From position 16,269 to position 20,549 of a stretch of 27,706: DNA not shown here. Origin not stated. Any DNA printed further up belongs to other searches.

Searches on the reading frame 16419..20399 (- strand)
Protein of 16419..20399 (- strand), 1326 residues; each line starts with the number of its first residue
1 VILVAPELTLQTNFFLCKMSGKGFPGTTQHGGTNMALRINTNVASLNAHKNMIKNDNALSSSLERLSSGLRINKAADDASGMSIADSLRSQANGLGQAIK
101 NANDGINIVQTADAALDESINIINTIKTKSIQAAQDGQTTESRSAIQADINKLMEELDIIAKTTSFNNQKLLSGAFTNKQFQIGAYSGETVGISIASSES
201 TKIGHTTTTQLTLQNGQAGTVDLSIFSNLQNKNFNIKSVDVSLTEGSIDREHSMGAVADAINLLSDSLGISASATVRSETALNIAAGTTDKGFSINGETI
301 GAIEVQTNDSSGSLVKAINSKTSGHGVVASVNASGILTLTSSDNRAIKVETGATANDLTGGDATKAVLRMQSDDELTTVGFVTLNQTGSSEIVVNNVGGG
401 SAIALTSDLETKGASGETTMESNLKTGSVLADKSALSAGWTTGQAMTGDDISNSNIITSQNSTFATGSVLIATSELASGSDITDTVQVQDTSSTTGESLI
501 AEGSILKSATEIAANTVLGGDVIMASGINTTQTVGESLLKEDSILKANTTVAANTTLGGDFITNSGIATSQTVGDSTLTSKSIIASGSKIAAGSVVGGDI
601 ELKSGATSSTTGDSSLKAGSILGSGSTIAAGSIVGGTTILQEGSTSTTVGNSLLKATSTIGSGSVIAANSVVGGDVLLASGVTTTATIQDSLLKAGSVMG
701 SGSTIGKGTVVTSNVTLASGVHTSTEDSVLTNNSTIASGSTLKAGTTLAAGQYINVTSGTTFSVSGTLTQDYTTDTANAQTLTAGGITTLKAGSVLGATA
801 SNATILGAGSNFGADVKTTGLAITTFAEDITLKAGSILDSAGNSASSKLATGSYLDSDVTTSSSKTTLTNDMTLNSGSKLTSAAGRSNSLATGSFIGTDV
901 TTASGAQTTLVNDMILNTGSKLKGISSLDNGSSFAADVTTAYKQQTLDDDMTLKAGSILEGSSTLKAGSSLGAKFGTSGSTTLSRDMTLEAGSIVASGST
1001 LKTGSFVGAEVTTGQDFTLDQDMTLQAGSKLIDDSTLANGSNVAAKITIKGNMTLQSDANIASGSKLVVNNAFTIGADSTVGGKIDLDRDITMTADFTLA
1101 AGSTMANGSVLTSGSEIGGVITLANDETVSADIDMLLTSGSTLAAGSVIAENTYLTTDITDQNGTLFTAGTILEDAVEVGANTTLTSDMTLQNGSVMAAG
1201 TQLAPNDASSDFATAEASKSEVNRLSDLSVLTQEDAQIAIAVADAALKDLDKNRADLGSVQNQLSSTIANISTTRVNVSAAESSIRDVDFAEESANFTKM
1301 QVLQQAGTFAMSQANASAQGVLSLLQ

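Call 8: search_protein_families(library=pfam, proteins=[window:16419-20399:-], max_evalue=0.01)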
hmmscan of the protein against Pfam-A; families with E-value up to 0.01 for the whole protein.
window:16419-20399:- (1326 aa): 4 families
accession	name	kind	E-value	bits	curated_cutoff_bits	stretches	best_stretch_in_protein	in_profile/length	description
PF00669.25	Flagellin_N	-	5.6e-45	153.2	26.6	1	39-177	1-139/139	Bacterial flagellin N-terminal helical region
PF00700.27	Flagellin_C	-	3.7e-27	94.9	23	1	1241-1325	2-86/86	Bacterial flagellin C-terminal helical region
PF00132.30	Hexapep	-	2.5e-19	68.5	27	0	659-674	3-18/36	Bacterial transferase hexapeptide (six repeats)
PF25084.1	LbH_EIF2B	-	6.1e-15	55.6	54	1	628-721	12-103/105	EIF2B subunit epsilon LbH domain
